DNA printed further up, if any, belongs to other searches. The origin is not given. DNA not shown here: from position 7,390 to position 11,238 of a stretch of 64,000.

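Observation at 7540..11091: Topo VI B subunit about twice the normal size: acidic insert in the ATPase domain, K-rich coiled-coil insert, duplicated HeH/SAP-like tail and winged-helix-like end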

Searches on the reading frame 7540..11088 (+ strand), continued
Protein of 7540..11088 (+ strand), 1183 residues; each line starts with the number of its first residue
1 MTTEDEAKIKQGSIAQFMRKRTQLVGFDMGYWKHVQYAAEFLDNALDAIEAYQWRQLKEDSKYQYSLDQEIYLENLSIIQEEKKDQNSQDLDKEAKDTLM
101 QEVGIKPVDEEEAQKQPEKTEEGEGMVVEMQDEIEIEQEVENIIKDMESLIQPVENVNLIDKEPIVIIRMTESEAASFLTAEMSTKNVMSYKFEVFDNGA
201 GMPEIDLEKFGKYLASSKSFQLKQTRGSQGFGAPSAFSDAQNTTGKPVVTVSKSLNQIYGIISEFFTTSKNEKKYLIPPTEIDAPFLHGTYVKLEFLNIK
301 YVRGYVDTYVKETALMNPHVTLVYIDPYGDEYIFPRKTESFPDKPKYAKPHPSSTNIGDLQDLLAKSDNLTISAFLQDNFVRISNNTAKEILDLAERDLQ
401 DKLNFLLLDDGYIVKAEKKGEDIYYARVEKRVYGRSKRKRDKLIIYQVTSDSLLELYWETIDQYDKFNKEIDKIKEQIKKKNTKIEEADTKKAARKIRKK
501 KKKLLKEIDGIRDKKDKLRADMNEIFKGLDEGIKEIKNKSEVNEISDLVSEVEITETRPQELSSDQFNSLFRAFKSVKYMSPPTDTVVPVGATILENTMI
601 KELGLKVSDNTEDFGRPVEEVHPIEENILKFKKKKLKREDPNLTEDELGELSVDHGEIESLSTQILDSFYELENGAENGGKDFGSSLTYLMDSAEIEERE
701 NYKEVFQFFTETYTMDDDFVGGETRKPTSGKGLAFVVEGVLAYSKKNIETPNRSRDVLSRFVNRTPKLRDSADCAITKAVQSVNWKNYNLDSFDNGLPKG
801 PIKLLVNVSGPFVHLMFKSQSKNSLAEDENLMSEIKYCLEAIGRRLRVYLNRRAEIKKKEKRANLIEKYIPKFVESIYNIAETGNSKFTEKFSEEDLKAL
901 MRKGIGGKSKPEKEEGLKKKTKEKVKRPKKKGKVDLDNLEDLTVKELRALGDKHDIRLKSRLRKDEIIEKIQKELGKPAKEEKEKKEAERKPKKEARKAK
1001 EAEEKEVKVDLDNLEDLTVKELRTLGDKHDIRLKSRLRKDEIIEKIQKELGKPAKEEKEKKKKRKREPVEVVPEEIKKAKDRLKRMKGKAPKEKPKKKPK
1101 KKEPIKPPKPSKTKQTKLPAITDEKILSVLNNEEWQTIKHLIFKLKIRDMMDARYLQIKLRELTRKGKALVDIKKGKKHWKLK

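Call 20: find_related_loci(query=A1, collection=genome_contigs, flank=3000)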
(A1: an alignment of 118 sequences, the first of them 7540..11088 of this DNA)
Query A1 (1183 aa) in genome_contigs; peptide patterns used: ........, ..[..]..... (x = any residue, [..] = any of these).
211 stretches matched a pattern; 162 encode a relative of the query (tblastn E <= 1e-3); the best 80 are kept; 80 distinct loci.
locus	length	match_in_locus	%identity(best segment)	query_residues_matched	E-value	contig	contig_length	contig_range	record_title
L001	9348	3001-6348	54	1-1183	0e+0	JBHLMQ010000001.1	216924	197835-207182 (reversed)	MAG: Promethearchaeota archaeon isolate DZ2M.350 DZ2M.350@82, whole genome shotgun sequence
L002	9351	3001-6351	55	1-1183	0e+0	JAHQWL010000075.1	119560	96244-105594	MAG: Promethearchaeia archaeon isolate ABR06 NODE_50_length_119560_cov_11, whole genome shotgun sequence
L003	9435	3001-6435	55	5-1181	0e+0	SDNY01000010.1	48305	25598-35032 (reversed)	MAG: Promethearchaeota archaeon isolate AMARA_1S AMARA-sed17-1180, whole genome shotgun sequence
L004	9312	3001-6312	55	1-1183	0e+0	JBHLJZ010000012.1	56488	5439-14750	MAG: Candidatus Hodarchaeota archaeon isolate DZ1B.201 DZ1B.201@1031, whole genome shotgun sequence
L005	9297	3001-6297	54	1-1183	0e+0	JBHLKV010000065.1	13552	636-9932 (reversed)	MAG: Candidatus Hodarchaeota archaeon isolate DZ1M.223 DZ1M.223@17882, whole genome shotgun sequence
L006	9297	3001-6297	54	1-1183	0e+0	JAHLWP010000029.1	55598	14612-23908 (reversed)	MAG: Promethearchaeota archaeon isolate 9R3_44 NODE_43_length_55598_cov_253.858362, whole genome shotgun sequence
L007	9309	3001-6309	54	1-1183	0e+0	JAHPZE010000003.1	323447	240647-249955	MAG: Promethearchaeota archaeon isolate LW40_87 NODE_36_length_323447_cov_71.971106, whole genome shotgun sequence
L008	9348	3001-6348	53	1-1183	0e+0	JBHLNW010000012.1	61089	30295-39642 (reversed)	MAG: Promethearchaeota archaeon isolate DZ2S.393 DZ2S.393@1183, whole genome shotgun sequence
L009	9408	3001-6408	54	1-1183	0e+0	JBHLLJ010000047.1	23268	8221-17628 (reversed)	MAG: Candidatus Hermodarchaeota archaeon isolate DZ1M.436 DZ1M.436@7481, whole genome shotgun sequence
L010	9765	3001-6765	59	1-1178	0e+0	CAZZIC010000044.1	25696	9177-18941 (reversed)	MAG TPA_asm: uncultured archaeon isolate binchicken_co8_354 genome assembly, contig: NODE_2755_length_25696_cov_15.06033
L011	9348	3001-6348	52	1-1182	0e+0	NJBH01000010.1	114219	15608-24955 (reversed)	MAG: Promethearchaeota archaeon Loki_b32 76, whole genome shotgun sequence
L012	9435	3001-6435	54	1-1183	0e+0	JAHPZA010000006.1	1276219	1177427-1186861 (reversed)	MAG: Promethearchaeota archaeon isolate LW40_45 NODE_2_length_1276219_cov_20.590636, whole genome shotgun sequence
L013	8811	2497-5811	54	1-1183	0e+0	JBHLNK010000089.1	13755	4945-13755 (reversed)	MAG: Promethearchaeota archaeon isolate DZ2S.252 DZ2S.252@14765, whole genome shotgun sequence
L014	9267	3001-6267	54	1-1177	0e+0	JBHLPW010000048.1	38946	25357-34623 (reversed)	MAG: Promethearchaeota archaeon isolate H3B.172 H3B.172@1826, whole genome shotgun sequence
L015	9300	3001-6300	54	1-1183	0e+0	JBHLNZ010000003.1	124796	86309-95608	MAG: Promethearchaeota archaeon isolate DZ2S.411 DZ2S.411@287, whole genome shotgun sequence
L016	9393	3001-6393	53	1-1183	0e+0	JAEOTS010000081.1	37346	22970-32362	MAG: Promethearchaeota archaeon isolate YT5_023 k127_20512909, whole genome shotgun sequence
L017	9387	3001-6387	54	1-1183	0e+0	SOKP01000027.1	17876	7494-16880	MAG: Promethearchaeota archaeon isolate E44_bin85 NODE_1054_length_17876_cov_74.529880, whole genome shotgun sequence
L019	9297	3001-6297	54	1-1183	0e+0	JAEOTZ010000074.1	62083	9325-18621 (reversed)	MAG: Promethearchaeota archaeon isolate YT5_1216 k127_46120010, whole genome shotgun sequence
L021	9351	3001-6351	52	1-1183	0e+0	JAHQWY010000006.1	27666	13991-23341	MAG: Promethearchaeia archaeon isolate WORC5 WOR136_contig-100_67, whole genome shotgun sequence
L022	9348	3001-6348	54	1-1183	0e+0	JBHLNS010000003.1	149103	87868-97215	MAG: Promethearchaeota archaeon isolate DZ2S.372 DZ2S.372@192, whole genome shotgun sequence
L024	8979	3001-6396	53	1-1183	0e+0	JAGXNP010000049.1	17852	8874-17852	MAG: Promethearchaeota archaeon isolate bin41 NODE_49_length_17852_cov_43.395499, whole genome shotgun sequence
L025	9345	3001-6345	52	1-1183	0e+0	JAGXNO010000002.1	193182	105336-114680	MAG: Promethearchaeota archaeon isolate bin60 NODE_2_length_193182_cov_27.819601, whole genome shotgun sequence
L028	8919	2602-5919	52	1-1183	0e+0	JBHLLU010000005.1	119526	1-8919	MAG: Promethearchaeota archaeon isolate DZ1S.191 DZ1S.191@178, whole genome shotgun sequence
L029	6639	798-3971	60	1-1183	0e+0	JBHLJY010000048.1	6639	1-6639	MAG: Candidatus Hodarchaeota archaeon isolate DZ1B.199 DZ1B.199@48238, whole genome shotgun sequence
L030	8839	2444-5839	52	1-1183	0e+0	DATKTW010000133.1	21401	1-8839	MAG TPA_asm: Candidatus Nanopelagicaceae bacterium isolate SMAG_U14091 k141_434792, whole genome shotgun sequence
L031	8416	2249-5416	61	1-1183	0e+0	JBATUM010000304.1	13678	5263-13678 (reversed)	MAG: Promethearchaeia archaeon isolate MFD12951_ilm_asm_bin5 k127_53947, whole genome shotgun sequence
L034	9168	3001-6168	60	1-1183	0e+0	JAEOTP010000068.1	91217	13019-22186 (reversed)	MAG: Promethearchaeota archaeon isolate YT2_053 k127_33262763, whole genome shotgun sequence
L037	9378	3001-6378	57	1-1183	0e+0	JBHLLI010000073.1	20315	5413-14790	MAG: Candidatus Hermodarchaeota archaeon isolate DZ1M.434 DZ1M.434@9307, whole genome shotgun sequence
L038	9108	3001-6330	50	1-1183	0e+0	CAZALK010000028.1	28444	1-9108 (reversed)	MAG TPA_asm: uncultured archaeon isolate binchicken_co136_26 genome assembly, contig: NODE_741_length_28444_cov_263.1096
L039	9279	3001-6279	55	1-1183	0e+0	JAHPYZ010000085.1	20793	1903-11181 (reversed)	MAG: Promethearchaeota archaeon isolate LW30_13 NODE_566_length_20793_cov_6.571367, whole genome shotgun sequence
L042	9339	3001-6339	60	1-1180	0e+0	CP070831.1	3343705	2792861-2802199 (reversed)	MAG: Promethearchaeota archaeon isolate bin108 chromosome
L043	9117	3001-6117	58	1-1183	0e+0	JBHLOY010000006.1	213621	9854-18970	MAG: Promethearchaeota archaeon isolate DZ3S.305 DZ3S.305@50, whole genome shotgun sequence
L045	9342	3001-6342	56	1-1183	0e+0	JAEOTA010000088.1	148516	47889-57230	MAG: Promethearchaeota archaeon isolate YT1_007 k127_78486134, whole genome shotgun sequence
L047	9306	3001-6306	50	1-1183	0e+0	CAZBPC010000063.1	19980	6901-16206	MAG TPA_asm: uncultured archaeon isolate SRP214966_co1_316 genome assembly, contig: NODE_3985_length_19980_cov_16.050339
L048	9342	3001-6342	55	1-1183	0e+0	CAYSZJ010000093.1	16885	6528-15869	MAG TPA_asm: uncultured archaeon isolate SRP239594_co1_24 genome assembly, contig: NODE_1444_length_16885_cov_42.336601,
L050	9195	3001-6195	58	1-1183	0e+0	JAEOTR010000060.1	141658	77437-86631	MAG: Promethearchaeota archaeon isolate YT5_013 k127_32970720, whole genome shotgun sequence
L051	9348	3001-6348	55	7-1183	0e+0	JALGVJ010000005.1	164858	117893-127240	MAG: Promethearchaeota archaeon isolate Meg22_1012_Bin_233 Meg22_1012_Bin_233_scaffold_21, whole genome shotgun sequence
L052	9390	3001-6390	56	1-1183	0e+0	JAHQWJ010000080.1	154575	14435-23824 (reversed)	MAG: Promethearchaeia archaeon isolate ABR04 NODE_30_length_154575_cov_23, whole genome shotgun sequence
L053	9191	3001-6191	60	1-1183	0e+0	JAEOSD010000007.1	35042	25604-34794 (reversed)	MAG: Promethearchaeota archaeon isolate Yap2000.bin6.138 contig-145_744, whole genome shotgun sequence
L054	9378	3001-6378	52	7-1183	0e+0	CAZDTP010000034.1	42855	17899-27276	MAG TPA_asm: uncultured archaeon isolate SRP214966_co7_76 genome assembly, contig: NODE_424_length_42855_cov_21.596262,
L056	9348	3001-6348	54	1-1183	0e+0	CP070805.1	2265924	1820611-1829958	MAG: Promethearchaeota archaeon isolate bin132 chromosome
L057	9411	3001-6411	54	1-1183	0e+0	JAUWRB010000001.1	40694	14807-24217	MAG: Promethearchaeota archaeon isolate CSMAG_2517 CSMAG_2517_k141_130530_length_40694_cov_9.2086, whole genome shotgun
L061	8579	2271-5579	50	1-1183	0e+0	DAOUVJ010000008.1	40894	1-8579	MAG TPA_asm: Promethearchaeota archaeon isolate CSMAG_846 CSMAG_846_k141_1018288_length_40894_cov_12.9969, whole genome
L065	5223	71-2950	53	143-1183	0e+0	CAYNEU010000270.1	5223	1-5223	MAG TPA_asm: uncultured archaeon isolate SRP185410_co1_442 genome assembly, contig: k141_2354196, whole genome shotgun s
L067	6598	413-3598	56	3-1183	0e+0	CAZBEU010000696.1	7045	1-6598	MAG TPA_asm: uncultured archaeon isolate SRP185410_co1_420 genome assembly, contig: k141_2457092, whole genome shotgun s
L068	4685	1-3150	56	73-1183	0e+0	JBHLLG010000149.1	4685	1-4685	MAG: Candidatus Hermodarchaeota archaeon isolate DZ1M.411 DZ1M.411@102166, whole genome shotgun sequence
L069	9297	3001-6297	53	1-1183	0e+0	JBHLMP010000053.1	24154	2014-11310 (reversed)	MAG: Promethearchaeota archaeon isolate DZ2M.348 DZ2M.348@5883, whole genome shotgun sequence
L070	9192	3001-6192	57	3-1183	0e+0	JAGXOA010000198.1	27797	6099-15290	MAG: Promethearchaeota archaeon isolate bin106 sequence_679112, whole genome shotgun sequence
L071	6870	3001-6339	53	1-1183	0e+0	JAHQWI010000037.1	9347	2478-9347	MAG: Promethearchaeia archaeon isolate ABR03 NODE_1388_length_9347_cov_5, whole genome shotgun sequence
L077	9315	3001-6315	56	1-1183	0e+0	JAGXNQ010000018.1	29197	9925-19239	MAG: Promethearchaeota archaeon isolate bin12 NODE_18_length_29197_cov_103.695330, whole genome shotgun sequence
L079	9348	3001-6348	54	1-1183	0e+0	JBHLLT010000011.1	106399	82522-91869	MAG: Promethearchaeota archaeon isolate DZ1S.179 DZ1S.179@243, whole genome shotgun sequence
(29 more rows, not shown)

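Call 28: search_protein_representatives(protein=window:7540-11088:+)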
Query: 1183 residues. Proteins with E-value up to 0.001 (for the whole library): 933; up to 1e-10: 539; up to 1e-30: 155. The best 150 are listed.
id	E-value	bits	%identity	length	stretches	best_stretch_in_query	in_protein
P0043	0.0e+00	1283.3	56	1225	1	4-1183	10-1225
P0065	0.0e+00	1265.0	57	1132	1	4-1183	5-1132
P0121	6.1e-271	918.2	58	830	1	317-1182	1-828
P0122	1.8e-245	833.8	47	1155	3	8-615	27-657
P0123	2.5e-244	830.1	62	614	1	1-614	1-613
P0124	5.7e-219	746.1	43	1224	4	65-897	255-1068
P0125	5.2e-217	739.6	46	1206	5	53-617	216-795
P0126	1.2e-216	738.5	46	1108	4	100-627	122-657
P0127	1.3e-213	728.4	45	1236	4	82-625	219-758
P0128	2.4e-207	707.6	42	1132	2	6-946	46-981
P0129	4.6e-176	604.1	49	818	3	229-634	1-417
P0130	8.6e-166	570.0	44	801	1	6-796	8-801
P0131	1.3e-163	562.8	48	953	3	8-404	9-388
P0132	1.9e-154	532.5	42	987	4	16-393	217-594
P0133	5.3e-148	511.1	48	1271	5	115-408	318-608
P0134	1.2e-147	509.9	45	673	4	99-401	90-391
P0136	7.3e-139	480.9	47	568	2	74-497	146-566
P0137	4.3e-130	451.8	46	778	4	186-394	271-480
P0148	2.2e-59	217.7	36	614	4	183-394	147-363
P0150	5.8e-55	203.1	31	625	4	191-393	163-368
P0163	5.6e-49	183.2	31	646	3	10-396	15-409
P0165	1.6e-48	181.8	37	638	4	190-397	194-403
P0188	1.8e-44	168.3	34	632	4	192-395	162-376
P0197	5.2e-43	163.5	32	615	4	182-397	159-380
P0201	1.4e-42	162.1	30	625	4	191-392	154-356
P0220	3.4e-40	154.2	29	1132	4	204-393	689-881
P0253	4.6e-34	133.9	35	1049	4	717-876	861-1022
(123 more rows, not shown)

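Call 29: list_cluster_members(proteins=[P0122, P0124, P0125, P0126, P0127, P0128, P0131, P0132, P0133, P0134])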
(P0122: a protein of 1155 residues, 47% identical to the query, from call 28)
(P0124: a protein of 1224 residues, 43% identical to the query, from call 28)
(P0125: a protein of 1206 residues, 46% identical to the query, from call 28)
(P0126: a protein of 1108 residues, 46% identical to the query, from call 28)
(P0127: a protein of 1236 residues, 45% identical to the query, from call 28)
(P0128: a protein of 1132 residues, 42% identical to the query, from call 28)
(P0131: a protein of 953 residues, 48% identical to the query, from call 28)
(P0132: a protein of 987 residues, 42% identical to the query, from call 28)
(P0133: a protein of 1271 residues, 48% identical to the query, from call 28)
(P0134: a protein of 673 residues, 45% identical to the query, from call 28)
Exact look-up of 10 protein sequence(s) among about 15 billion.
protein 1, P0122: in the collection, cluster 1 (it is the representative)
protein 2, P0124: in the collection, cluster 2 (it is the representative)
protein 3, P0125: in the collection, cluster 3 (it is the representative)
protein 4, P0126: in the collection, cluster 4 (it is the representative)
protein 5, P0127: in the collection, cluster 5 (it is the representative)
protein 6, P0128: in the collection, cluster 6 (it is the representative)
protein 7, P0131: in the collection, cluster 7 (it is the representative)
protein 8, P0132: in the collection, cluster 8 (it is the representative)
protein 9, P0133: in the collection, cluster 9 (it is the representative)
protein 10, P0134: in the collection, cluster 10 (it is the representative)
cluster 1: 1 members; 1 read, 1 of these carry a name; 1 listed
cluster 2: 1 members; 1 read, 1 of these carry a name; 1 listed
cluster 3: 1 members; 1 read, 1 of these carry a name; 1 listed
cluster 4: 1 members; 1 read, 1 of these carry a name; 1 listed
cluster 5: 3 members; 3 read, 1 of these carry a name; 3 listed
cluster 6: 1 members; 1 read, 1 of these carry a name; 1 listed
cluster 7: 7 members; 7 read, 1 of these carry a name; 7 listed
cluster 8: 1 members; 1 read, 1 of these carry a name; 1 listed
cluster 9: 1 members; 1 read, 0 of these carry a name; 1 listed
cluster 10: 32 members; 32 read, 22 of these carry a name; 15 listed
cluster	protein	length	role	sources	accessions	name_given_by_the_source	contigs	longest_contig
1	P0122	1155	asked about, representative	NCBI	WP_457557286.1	hypothetical protein [Candidatus Harpocratesius sp.]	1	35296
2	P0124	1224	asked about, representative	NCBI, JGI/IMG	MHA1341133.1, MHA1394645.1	MAG: hypothetical protein ACTSRZ_14160 [Promethearchaeota archaeon]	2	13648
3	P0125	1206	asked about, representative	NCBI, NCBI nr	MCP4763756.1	MAG: hypothetical protein GY870_18440 [archaeon] | hypothetical protein [archaeon]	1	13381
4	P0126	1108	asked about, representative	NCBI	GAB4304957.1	MAG: hypothetical protein Kow0069_00070 [Promethearchaeota archaeon]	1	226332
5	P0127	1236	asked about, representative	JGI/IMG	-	-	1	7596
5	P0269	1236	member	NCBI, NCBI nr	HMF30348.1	MAG TPA: hypothetical protein VKK79_02970 [Candidatus Lokiarchaeia archaeon] | hypothetical protein [Candidatus Lokiarchaeia archaeon]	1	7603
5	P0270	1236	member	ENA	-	-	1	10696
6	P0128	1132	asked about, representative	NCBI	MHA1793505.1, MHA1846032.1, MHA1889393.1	MAG: hypothetical protein ACTSVI_12715 [Promethearchaeota archaeon]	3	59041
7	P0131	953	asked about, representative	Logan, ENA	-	-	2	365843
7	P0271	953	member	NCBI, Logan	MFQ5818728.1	MAG: hypothetical protein ACE5I5_01935 [Candidatus Heimdallarchaeota archaeon]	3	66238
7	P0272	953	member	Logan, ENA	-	-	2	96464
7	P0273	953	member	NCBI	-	-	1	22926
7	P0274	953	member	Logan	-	-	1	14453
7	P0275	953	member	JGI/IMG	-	-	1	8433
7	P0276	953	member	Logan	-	-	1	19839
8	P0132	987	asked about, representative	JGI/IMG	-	DNA topoisomerase VI subunit B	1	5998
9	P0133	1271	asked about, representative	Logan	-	-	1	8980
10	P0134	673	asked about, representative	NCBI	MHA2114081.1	MAG: DNA topoisomerase VI subunit B [Candidatus Thorarchaeota archaeon]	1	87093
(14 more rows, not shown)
